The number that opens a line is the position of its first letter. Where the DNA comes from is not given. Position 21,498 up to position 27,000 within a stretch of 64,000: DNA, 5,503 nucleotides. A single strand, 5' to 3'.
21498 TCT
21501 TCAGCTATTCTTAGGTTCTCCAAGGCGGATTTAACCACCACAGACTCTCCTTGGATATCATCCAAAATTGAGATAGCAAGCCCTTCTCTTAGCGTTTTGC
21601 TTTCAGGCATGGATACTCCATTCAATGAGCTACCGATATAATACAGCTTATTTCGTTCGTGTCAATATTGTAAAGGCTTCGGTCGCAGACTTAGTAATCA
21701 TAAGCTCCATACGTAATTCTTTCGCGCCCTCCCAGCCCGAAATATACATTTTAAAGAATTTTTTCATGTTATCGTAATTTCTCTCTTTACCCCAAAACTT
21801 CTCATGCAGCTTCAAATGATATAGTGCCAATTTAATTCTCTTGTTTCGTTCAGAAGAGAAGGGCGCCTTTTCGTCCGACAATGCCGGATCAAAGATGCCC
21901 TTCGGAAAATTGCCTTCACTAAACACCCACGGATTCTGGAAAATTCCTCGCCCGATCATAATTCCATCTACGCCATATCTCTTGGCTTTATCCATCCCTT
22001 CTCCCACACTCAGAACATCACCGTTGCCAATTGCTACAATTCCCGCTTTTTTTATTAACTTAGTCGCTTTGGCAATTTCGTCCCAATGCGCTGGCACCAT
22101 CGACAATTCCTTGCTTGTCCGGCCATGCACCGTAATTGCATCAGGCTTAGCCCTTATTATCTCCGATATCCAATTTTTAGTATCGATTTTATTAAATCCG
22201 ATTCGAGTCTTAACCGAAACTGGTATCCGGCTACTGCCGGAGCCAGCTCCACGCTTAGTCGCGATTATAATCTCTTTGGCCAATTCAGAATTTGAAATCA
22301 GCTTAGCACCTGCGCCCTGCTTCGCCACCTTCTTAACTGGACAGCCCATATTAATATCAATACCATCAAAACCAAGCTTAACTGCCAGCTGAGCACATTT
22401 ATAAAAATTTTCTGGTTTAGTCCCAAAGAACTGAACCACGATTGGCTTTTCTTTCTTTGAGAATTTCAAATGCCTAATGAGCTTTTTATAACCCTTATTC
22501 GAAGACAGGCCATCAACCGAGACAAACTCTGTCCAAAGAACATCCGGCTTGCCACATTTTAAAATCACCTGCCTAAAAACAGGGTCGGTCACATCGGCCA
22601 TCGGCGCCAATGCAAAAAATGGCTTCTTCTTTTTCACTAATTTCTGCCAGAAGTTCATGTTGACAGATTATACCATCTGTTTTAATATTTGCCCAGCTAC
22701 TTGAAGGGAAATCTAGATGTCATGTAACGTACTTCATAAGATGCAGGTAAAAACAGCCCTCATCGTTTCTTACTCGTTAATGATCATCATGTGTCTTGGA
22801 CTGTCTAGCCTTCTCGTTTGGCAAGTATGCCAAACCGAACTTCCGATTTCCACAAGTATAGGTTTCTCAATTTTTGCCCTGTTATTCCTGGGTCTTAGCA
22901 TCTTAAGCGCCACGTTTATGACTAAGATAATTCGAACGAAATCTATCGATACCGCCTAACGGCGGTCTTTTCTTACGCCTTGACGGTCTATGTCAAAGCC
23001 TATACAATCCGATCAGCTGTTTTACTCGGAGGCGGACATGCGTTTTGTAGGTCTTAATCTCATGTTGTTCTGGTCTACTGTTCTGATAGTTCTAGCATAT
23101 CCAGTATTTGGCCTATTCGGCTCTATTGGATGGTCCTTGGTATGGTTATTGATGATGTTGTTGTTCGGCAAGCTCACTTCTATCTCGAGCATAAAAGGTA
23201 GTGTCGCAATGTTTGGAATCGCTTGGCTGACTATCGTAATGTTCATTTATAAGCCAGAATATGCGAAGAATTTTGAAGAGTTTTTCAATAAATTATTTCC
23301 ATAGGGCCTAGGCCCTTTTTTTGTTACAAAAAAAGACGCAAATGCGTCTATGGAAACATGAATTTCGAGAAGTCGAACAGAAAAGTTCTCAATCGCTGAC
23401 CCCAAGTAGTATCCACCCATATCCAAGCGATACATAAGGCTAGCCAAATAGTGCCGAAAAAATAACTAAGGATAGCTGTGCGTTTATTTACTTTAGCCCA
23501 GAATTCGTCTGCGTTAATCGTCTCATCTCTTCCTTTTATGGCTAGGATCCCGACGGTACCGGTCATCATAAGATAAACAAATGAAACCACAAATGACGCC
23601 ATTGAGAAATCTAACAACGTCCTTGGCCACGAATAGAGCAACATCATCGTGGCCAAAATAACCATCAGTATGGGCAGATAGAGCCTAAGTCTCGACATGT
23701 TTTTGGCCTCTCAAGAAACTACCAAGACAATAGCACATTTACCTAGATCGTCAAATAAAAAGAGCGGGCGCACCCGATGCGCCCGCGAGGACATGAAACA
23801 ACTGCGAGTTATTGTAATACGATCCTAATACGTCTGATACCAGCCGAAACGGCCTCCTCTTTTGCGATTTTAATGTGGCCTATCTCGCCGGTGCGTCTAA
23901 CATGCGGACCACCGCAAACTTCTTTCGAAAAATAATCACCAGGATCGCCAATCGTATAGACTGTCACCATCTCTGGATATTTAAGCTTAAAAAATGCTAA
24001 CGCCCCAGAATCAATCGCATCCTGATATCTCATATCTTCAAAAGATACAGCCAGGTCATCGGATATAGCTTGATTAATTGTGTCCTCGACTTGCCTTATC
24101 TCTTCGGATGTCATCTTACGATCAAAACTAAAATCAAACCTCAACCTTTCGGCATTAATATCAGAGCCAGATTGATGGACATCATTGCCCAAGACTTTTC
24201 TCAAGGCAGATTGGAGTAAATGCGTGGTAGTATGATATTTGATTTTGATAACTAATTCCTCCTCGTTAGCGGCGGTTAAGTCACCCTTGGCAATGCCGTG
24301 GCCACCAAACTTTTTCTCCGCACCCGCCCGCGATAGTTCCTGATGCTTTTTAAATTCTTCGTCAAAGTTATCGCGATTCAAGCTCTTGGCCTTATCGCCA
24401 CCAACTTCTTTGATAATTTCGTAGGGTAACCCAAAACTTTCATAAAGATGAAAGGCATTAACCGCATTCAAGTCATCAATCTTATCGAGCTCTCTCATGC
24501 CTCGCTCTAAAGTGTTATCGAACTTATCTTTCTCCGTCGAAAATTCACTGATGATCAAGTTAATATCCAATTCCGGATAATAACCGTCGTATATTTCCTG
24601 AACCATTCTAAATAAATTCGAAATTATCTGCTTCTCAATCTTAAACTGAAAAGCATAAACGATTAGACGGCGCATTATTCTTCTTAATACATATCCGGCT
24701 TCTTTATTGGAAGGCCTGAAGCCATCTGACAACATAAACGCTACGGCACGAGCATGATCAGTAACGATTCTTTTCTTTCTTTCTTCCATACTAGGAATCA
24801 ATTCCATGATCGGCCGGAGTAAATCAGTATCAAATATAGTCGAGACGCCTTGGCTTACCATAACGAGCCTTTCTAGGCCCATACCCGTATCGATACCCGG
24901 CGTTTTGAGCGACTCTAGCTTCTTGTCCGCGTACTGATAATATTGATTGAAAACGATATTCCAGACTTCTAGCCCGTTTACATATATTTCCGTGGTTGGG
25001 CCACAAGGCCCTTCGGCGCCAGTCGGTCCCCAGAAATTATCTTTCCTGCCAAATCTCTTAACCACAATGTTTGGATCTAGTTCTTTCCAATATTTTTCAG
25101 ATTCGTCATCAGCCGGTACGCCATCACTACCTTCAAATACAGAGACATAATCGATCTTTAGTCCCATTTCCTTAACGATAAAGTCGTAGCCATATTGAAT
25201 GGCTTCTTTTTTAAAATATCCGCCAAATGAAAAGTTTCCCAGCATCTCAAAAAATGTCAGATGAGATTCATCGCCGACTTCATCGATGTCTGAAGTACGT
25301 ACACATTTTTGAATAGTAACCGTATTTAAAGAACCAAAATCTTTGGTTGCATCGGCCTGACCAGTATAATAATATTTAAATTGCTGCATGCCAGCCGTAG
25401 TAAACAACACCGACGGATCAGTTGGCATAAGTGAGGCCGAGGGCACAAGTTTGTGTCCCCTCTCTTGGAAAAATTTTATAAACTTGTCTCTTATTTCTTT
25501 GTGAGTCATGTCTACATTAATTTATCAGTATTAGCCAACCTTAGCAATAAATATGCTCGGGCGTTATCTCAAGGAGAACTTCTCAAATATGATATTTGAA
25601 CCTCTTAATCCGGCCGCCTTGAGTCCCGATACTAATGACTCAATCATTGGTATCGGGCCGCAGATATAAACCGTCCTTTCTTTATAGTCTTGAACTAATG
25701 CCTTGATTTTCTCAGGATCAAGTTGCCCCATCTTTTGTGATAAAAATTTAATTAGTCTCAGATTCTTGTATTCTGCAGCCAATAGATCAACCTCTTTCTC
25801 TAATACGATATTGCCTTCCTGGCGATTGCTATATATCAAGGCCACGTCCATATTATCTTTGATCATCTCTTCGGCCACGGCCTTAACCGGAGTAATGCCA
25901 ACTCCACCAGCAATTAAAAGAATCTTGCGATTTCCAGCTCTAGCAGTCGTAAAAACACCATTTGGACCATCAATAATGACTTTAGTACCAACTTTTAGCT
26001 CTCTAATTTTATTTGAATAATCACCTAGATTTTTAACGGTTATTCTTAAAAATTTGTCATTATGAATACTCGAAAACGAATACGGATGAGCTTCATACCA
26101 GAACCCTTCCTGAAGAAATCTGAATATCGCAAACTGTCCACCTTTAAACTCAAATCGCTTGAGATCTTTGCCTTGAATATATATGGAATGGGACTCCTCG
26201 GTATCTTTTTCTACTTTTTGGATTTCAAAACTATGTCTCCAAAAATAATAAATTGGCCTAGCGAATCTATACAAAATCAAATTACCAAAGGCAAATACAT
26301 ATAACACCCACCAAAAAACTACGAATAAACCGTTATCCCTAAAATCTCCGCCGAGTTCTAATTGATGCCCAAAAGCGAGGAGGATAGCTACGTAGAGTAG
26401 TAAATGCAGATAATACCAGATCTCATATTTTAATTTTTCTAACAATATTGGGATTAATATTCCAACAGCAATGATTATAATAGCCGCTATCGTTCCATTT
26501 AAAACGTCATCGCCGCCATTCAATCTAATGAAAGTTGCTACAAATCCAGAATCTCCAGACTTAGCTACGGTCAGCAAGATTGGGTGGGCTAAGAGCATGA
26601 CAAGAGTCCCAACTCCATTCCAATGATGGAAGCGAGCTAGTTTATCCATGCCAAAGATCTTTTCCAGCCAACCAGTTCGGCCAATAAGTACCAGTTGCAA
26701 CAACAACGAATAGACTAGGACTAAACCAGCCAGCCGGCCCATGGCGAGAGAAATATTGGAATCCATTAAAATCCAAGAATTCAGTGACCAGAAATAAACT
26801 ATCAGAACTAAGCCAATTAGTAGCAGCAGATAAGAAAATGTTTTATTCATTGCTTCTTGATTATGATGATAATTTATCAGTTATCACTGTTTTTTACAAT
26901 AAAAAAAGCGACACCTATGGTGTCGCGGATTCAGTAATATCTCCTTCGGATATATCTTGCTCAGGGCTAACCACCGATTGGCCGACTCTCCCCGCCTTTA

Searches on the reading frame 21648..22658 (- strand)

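Call 85: search_protein_families(library=pfam, proteins=[window:21648-22658:-], max_evalue=0.001)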
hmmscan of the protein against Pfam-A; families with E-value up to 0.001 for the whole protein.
window:21648-22658:- (336 aa): 1 family
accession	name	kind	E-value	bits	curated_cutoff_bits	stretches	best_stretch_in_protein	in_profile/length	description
PF01207.24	Dus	-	2e-61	208.2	20.4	1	17-328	2-298/311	Dihydrouridine synthase (Dus)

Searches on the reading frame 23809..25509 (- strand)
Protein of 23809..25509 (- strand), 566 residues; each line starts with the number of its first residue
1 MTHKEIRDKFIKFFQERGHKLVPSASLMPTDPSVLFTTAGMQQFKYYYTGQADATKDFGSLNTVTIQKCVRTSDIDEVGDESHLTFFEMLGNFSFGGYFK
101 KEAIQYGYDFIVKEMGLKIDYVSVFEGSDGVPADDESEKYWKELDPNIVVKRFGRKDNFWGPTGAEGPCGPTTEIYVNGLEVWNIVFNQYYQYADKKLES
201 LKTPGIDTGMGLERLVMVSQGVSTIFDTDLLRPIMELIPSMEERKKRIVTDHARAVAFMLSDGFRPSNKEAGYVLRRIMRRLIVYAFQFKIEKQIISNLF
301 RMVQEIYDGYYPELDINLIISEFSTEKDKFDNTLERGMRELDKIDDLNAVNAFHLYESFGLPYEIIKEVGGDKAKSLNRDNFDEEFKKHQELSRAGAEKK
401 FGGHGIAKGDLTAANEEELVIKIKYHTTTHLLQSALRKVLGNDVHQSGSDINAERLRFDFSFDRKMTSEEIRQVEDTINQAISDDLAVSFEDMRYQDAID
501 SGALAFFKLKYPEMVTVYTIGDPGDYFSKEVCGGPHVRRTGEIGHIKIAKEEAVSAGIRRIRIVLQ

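Call 65: search_protein_families(library=pfam, proteins=[window:23809-25509:-], max_evalue=0.001)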
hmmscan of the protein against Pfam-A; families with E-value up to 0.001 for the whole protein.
window:23809-25509:- (566 aa): 2 families
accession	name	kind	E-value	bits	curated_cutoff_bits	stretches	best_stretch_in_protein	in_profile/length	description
PF01411.24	tRNA-synt_2c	-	2.2e-104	350.4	30.3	1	5-401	1-436/552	tRNA synthetases class II (A)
PF07973.19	tRNA_SAD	-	4.5e-17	62.2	24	1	515-561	1-43/44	Threonyl and Alanyl tRNA synthetase second additional domain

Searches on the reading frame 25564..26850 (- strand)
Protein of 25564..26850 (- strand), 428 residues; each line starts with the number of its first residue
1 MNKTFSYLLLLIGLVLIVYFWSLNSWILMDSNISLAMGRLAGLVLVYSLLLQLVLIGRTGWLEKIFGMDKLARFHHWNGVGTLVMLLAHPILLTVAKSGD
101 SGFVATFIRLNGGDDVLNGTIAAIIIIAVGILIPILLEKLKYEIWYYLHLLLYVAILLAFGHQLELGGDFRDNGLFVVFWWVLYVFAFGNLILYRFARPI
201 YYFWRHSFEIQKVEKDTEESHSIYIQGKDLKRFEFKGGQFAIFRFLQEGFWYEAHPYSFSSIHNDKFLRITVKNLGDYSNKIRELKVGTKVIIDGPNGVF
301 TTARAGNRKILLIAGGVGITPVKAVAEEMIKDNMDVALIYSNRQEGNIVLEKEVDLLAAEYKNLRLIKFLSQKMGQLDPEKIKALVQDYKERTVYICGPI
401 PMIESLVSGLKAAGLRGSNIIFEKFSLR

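Call 85: search_protein_families(library=pfam, proteins=[window:25564-26850:-], max_evalue=0.001)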
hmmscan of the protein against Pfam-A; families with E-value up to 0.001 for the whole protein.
window:25564-26850:- (428 aa): 3 families
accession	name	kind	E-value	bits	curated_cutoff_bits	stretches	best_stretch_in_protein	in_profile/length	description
PF01794.25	Ferric_reduct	-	6.5e-16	58.9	28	1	41-159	1-120/121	Ferric reductase like transmembrane component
PF00175.26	NAD_binding_1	-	2.7e-14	54.2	22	1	312-405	1-106/109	Oxidoreductase NAD-binding domain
PF08022.18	FAD_binding_8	-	6.8e-08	33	22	1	212-298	6-106/109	FAD-binding domain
